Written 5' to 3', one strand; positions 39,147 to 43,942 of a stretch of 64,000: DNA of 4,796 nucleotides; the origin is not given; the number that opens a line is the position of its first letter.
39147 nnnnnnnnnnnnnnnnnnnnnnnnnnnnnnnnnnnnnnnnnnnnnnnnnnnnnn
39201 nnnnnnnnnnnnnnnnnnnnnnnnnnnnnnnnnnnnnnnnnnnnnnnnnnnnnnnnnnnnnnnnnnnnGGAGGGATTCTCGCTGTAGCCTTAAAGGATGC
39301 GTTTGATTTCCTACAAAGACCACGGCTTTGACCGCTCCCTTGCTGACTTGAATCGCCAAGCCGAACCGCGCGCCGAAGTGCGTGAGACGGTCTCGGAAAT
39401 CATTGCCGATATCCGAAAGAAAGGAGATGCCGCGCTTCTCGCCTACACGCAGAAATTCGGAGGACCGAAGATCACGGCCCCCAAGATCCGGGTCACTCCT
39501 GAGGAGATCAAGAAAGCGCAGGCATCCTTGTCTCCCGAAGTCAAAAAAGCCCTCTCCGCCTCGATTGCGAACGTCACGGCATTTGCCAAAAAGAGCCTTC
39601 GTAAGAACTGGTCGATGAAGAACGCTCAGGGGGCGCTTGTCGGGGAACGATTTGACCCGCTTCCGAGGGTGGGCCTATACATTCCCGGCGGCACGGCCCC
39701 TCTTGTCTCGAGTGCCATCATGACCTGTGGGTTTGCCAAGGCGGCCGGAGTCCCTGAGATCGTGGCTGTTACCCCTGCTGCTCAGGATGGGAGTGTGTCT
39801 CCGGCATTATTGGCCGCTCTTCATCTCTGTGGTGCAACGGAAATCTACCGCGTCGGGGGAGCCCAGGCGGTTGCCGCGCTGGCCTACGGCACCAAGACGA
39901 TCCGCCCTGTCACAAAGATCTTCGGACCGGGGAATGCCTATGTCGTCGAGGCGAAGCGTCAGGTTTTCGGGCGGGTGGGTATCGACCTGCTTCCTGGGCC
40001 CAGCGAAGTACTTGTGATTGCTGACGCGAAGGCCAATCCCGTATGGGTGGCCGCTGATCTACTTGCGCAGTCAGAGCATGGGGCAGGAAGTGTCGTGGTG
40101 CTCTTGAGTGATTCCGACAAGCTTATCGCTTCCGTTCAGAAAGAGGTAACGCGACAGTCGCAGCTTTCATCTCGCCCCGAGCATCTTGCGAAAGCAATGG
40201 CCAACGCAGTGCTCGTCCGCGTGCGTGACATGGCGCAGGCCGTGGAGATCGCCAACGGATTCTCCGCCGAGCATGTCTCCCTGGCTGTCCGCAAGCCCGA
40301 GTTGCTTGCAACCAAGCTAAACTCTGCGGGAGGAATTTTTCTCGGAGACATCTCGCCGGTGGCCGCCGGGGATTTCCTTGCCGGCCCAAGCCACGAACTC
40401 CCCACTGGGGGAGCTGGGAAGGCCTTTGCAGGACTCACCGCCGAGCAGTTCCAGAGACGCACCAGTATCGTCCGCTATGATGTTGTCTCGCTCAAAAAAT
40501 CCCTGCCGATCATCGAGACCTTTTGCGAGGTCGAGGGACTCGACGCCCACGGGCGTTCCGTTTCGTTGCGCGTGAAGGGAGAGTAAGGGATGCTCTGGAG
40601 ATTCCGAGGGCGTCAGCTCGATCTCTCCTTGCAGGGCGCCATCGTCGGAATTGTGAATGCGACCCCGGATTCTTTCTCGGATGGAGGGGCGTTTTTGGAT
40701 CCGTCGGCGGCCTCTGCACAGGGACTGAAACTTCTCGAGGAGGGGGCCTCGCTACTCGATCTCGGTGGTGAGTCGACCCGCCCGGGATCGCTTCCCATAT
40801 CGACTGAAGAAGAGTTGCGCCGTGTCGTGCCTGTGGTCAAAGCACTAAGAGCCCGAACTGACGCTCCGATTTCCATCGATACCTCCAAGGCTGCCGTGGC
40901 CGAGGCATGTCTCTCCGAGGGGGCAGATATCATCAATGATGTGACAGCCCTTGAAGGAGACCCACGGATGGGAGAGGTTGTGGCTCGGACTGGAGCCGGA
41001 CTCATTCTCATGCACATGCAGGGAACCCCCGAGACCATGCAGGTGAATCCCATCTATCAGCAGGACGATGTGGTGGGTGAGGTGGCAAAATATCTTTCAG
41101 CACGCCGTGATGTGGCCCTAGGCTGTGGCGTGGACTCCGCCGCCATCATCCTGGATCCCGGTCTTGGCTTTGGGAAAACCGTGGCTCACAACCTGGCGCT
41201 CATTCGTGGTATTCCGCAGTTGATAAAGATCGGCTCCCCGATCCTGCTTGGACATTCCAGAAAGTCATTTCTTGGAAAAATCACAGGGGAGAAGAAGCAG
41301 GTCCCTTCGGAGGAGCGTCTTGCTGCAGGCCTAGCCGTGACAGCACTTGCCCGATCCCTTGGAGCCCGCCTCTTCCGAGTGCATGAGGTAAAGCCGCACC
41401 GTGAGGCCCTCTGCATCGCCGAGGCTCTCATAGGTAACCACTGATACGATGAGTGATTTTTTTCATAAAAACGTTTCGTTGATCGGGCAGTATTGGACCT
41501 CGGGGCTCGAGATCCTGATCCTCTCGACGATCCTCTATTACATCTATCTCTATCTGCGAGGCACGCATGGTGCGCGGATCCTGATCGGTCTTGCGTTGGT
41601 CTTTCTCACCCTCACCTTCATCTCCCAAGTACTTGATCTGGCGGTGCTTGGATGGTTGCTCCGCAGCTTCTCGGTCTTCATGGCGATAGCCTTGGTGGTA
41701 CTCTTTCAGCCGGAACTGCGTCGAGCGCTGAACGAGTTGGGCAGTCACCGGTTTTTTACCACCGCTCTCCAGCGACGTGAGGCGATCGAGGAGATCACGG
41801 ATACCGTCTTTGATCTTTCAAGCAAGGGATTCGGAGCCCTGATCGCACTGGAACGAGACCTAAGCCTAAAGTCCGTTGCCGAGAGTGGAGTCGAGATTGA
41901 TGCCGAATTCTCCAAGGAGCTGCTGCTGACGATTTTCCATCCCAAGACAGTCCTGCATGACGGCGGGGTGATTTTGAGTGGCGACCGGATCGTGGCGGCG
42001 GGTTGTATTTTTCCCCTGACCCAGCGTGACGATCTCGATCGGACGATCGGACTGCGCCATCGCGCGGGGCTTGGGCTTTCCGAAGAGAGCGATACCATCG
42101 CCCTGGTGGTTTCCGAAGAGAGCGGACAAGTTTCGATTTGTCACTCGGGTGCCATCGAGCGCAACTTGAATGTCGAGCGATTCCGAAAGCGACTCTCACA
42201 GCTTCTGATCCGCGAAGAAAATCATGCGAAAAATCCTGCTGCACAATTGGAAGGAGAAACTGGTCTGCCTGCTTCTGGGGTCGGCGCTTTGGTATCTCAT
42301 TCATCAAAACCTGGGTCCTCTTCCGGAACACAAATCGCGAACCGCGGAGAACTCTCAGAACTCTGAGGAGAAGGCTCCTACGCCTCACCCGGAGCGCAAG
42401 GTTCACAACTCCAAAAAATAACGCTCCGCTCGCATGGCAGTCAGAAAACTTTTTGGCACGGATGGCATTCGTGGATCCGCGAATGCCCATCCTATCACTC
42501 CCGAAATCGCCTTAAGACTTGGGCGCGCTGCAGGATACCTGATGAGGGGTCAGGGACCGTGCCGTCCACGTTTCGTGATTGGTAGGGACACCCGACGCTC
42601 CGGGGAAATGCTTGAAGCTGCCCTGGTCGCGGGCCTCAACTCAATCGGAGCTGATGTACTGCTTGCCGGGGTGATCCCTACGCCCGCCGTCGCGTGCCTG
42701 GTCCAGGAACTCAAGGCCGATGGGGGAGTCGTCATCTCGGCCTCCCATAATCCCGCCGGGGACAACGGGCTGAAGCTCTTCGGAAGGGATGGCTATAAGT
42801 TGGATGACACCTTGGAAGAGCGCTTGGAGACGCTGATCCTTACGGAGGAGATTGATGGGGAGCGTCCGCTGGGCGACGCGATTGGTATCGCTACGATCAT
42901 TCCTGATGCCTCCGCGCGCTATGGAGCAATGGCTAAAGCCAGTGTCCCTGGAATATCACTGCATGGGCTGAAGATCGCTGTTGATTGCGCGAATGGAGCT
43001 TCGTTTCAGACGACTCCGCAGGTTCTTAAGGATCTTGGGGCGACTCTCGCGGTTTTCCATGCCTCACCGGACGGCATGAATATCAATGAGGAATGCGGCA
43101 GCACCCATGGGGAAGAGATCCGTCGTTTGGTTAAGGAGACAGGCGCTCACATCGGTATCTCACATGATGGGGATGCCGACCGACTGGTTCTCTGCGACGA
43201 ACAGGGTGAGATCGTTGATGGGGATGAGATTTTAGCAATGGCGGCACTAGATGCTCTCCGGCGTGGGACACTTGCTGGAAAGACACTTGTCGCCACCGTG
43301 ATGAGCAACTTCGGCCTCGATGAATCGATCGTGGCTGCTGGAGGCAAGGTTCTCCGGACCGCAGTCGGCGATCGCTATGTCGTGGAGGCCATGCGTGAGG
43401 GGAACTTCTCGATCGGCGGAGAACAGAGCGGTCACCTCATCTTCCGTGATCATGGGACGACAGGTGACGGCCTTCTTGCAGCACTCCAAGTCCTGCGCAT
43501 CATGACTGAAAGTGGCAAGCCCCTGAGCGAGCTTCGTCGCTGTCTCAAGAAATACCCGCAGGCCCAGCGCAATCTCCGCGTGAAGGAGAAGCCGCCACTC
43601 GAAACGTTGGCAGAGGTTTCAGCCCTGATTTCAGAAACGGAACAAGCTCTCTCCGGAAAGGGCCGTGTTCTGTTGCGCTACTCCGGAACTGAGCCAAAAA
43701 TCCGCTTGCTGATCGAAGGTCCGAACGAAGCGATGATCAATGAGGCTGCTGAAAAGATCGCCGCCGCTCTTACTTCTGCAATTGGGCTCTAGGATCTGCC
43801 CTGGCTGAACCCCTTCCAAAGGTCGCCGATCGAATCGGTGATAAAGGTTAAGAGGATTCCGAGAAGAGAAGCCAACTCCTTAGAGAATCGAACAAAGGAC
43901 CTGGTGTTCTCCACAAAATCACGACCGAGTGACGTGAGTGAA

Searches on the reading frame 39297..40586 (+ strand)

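Call 64: search_protein_families(library=pfam, proteins=[window:39297-40586:+], max_evalue=0.00001)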
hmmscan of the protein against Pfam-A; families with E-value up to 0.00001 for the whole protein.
window:39297-40586:+ (429 aa): 1 family
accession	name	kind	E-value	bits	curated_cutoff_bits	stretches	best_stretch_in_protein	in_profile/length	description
PF00815.25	Histidinol_dh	-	1.2e-143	479.5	27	1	19-426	2-411/411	Histidinol dehydrogenase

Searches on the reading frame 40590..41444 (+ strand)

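Call 64: search_protein_families(library=pfam, proteins=[window:40590-41444:+], max_evalue=0.00001)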
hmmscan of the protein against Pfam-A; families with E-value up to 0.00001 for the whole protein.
window:40590-41444:+ (284 aa): 1 family
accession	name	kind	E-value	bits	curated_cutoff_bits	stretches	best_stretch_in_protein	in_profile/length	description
PF00809.28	Pterin_bind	-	5e-83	278.9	25.5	1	20-265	2-244/244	Pterin binding enzyme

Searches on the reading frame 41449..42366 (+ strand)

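Call 64: search_protein_families(library=pfam, proteins=[window:41449-42366:+], max_evalue=0.00001)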
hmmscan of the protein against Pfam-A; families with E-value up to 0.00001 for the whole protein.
window:41449-42366:+ (305 aa): 2 families
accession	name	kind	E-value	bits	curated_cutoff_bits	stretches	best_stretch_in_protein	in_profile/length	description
PF02457.21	DAC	-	1.3e-36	125.2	27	1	119-235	3-118/119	DisA bacterial checkpoint controller nucleotide-binding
PF19293.4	CdaA_N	-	7.6e-10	39.3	23.8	1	20-89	11-80/81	CdaA N-terminal transmembrane domain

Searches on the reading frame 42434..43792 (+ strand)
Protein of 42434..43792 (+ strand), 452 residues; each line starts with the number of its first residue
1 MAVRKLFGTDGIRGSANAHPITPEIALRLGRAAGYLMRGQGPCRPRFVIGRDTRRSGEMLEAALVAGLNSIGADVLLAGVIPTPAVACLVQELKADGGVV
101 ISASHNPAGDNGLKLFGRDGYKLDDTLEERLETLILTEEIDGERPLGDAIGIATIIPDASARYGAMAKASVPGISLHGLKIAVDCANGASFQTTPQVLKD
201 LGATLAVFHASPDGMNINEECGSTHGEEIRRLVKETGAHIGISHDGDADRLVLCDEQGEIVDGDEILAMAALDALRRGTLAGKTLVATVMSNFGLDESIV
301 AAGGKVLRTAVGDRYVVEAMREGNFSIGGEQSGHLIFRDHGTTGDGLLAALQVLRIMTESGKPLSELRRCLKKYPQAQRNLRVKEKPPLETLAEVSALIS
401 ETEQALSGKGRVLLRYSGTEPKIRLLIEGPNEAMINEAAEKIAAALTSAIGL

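Call 64: search_protein_families(library=pfam, proteins=[window:42434-43792:+], max_evalue=0.00001)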
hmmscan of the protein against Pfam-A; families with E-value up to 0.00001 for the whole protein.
window:42434-43792:+ (452 aa): 4 families
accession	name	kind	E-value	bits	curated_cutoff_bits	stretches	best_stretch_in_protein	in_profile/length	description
PF02878.22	PGM_PMM_I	-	2.8e-42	144.1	22.5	1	4-138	1-134/138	Phosphoglucomutase/phosphomannomutase, alpha/beta/alpha domain I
PF02880.22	PGM_PMM_III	-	6.2e-38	129.9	20.7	1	262-374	1-115/115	Phosphoglucomutase/phosphomannomutase, alpha/beta/alpha domain III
PF02879.22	PGM_PMM_II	-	1.1e-15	58.5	29.3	1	174-258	16-103/103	Phosphoglucomutase/phosphomannomutase, alpha/beta/alpha domain II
PF00408.26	PGM_PMM_IV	-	9.6e-14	51.6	23.1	1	380-444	3-67/68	Phosphoglucomutase/phosphomannomutase, C-terminal domain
